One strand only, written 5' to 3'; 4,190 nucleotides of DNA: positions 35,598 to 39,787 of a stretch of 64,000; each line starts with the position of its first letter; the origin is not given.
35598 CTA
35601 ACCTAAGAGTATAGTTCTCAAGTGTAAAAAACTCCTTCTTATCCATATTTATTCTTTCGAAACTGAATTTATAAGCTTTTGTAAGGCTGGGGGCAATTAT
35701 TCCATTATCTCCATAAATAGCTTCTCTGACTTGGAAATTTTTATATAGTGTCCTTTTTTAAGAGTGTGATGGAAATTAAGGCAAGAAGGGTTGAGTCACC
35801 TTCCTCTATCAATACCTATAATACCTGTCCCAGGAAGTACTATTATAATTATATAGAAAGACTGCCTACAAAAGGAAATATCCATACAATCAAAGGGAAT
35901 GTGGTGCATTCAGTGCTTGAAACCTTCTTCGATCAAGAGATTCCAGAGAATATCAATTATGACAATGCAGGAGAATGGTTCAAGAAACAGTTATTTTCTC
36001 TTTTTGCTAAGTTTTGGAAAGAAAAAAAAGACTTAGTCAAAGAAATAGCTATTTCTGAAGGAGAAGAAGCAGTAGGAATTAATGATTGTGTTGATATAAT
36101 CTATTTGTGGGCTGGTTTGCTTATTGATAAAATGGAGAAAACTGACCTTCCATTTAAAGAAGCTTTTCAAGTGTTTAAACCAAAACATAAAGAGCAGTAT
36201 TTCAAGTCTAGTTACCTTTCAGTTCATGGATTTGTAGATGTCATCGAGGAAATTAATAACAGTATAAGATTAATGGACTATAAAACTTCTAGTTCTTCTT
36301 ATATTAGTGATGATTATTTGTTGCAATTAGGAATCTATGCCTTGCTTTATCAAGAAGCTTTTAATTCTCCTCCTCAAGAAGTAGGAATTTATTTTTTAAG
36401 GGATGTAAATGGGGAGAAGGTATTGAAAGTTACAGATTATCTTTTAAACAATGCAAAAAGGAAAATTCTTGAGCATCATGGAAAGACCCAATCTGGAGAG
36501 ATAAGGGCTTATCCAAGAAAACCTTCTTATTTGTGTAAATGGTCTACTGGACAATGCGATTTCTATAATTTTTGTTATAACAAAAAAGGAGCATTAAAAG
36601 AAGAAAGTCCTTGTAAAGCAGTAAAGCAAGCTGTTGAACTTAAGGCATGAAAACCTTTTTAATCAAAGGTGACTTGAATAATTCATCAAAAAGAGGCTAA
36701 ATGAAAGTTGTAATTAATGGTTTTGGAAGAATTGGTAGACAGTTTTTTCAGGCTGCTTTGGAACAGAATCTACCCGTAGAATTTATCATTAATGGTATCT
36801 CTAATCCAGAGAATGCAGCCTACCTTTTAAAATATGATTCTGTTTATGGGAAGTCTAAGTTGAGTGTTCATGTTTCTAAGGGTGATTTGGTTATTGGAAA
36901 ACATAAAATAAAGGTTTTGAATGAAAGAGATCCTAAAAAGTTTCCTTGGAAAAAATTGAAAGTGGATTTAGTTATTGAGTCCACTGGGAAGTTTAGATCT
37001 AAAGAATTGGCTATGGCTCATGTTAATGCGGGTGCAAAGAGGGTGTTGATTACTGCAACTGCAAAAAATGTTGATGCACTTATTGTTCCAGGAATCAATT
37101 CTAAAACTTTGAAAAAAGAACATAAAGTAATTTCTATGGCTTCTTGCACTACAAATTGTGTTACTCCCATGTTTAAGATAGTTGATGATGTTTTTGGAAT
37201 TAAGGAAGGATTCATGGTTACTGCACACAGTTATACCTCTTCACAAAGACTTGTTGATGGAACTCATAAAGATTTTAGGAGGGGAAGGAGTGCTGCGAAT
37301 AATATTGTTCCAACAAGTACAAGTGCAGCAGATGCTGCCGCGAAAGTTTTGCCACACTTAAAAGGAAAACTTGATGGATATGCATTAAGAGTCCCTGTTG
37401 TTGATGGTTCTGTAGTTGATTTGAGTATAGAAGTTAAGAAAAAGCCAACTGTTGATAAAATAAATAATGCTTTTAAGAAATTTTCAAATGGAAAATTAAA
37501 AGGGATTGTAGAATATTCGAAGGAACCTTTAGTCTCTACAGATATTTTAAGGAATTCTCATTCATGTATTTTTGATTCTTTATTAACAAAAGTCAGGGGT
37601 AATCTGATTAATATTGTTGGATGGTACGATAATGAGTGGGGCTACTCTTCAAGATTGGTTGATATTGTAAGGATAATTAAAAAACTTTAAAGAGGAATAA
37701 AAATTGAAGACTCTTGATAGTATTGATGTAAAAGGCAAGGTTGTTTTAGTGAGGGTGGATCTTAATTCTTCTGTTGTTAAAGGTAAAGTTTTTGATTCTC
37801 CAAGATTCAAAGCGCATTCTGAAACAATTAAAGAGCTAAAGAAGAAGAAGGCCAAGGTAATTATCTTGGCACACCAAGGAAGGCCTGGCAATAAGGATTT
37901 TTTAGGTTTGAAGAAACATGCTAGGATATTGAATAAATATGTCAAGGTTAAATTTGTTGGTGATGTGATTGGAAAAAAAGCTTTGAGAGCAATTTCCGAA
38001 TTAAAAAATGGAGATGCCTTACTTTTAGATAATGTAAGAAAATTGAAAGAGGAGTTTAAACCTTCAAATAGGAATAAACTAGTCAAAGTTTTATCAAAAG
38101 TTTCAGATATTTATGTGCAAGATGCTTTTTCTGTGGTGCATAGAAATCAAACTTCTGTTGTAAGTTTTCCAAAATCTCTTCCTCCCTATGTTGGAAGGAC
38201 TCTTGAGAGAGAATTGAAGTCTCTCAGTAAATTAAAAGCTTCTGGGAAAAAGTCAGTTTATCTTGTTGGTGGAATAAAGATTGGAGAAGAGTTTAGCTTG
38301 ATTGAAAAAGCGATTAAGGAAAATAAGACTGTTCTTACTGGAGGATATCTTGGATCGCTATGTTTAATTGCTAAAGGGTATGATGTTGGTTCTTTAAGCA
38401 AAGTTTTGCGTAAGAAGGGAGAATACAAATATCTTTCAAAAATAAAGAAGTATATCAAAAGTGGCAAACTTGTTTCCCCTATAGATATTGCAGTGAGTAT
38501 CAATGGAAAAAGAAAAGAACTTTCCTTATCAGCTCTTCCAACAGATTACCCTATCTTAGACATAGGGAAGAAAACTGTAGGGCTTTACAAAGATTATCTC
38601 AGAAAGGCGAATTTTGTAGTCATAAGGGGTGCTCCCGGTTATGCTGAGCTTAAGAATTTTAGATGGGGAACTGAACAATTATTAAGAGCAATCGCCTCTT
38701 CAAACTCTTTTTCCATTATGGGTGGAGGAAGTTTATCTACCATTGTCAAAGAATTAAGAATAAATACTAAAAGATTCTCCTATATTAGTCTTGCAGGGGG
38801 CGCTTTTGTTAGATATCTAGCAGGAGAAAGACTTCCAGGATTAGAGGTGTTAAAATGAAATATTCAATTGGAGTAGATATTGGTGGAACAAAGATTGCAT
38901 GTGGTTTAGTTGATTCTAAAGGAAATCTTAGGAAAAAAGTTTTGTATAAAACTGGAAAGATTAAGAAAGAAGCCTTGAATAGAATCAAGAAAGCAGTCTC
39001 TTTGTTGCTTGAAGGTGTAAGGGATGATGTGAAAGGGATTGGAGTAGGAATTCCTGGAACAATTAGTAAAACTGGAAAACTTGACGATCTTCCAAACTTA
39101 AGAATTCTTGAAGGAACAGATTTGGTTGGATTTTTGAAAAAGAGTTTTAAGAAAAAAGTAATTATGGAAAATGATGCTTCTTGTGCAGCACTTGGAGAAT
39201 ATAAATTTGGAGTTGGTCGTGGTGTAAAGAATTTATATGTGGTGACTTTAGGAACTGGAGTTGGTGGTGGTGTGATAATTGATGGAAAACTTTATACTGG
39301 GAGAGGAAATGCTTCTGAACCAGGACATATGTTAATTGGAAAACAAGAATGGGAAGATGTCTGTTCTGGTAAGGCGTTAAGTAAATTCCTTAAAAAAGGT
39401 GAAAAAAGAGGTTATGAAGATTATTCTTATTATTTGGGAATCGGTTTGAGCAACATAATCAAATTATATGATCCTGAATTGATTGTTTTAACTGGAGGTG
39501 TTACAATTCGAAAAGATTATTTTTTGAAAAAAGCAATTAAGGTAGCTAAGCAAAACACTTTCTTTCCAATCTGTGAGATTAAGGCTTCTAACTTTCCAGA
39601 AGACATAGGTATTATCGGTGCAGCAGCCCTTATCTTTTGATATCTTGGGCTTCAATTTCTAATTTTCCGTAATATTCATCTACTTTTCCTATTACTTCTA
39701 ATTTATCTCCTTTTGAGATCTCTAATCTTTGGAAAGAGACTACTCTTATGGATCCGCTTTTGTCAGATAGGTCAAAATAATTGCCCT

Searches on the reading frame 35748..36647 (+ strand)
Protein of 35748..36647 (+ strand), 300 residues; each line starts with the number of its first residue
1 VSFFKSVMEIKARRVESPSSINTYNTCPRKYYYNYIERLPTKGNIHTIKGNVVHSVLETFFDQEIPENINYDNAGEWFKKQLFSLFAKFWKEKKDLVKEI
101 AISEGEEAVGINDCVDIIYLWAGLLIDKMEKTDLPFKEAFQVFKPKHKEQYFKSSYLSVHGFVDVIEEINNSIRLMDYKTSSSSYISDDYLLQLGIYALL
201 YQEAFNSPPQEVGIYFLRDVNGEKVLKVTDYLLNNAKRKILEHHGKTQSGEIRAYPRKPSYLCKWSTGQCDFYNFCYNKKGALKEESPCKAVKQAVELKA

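Call 33: search_protein_families(library=pfam, proteins=[window:35748-36647:+], max_evalue=0.001)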
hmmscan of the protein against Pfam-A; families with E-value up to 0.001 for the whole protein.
window:35748-36647:+ (300 aa): 3 families
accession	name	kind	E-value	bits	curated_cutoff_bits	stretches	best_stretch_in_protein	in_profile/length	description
PF12705.13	PDDEXK_1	-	7.5e-25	88.7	22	1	17-276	3-246/247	PD-(D/E)XK nuclease superfamily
PF01930.23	Cas_Cas4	-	5.6e-05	23.7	22.7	0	159-277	52-159/160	Domain of unknown function DUF83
PF08696.17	Dna2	-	6.4e-05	23.2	22.4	1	17-165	57-200/204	DNA replication factor Dna2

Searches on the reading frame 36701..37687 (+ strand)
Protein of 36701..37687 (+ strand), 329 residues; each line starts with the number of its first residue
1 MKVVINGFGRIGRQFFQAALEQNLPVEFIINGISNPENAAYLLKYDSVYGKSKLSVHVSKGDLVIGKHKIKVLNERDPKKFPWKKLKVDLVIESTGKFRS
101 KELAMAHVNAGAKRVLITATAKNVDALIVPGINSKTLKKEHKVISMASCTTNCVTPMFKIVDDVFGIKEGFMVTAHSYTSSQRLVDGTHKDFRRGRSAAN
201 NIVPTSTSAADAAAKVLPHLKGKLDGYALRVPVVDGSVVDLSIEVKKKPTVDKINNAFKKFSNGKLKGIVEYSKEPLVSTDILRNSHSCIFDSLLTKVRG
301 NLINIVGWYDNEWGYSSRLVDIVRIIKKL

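Call 33: search_protein_families(library=pfam, proteins=[window:36701-37687:+], max_evalue=0.001)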
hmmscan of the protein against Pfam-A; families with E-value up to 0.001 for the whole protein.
window:36701-37687:+ (329 aa): 2 families
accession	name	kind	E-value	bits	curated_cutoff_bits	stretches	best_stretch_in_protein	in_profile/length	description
PF02800.25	Gp_dh_C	-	1.6e-57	193.9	24.4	1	155-309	2-158/158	Glyceraldehyde 3-phosphate dehydrogenase, C-terminal domain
PF00044.30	Gp_dh_N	-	7.4e-32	110.1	31.7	1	1-100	1-100/101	Glyceraldehyde 3-phosphate dehydrogenase, NAD binding domain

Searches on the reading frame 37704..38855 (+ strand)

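Call 33: search_protein_families(library=pfam, proteins=[window:37704-38855:+], max_evalue=0.001)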
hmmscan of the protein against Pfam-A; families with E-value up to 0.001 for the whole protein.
window:37704-38855:+ (384 aa): 1 family
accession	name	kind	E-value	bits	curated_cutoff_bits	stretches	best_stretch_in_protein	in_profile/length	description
PF00162.24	PGK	-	1.8e-96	323.9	27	1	4-375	1-379/379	Phosphoglycerate kinase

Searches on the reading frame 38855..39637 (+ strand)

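Call 33: search_protein_families(library=pfam, proteins=[window:38855-39637:+], max_evalue=0.001)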
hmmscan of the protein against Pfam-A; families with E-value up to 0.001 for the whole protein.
window:38855-39637:+ (261 aa): 2 families
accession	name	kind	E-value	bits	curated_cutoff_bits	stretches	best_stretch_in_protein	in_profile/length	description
PF00480.26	ROK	-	1.7e-47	162.8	22.9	1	5-260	2-291/294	ROK family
PF01869.26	BcrAD_BadFG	-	9.3e-06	25.8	31.5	1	5-68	1-71/271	BadF/BadG/BcrA/BcrD ATPase family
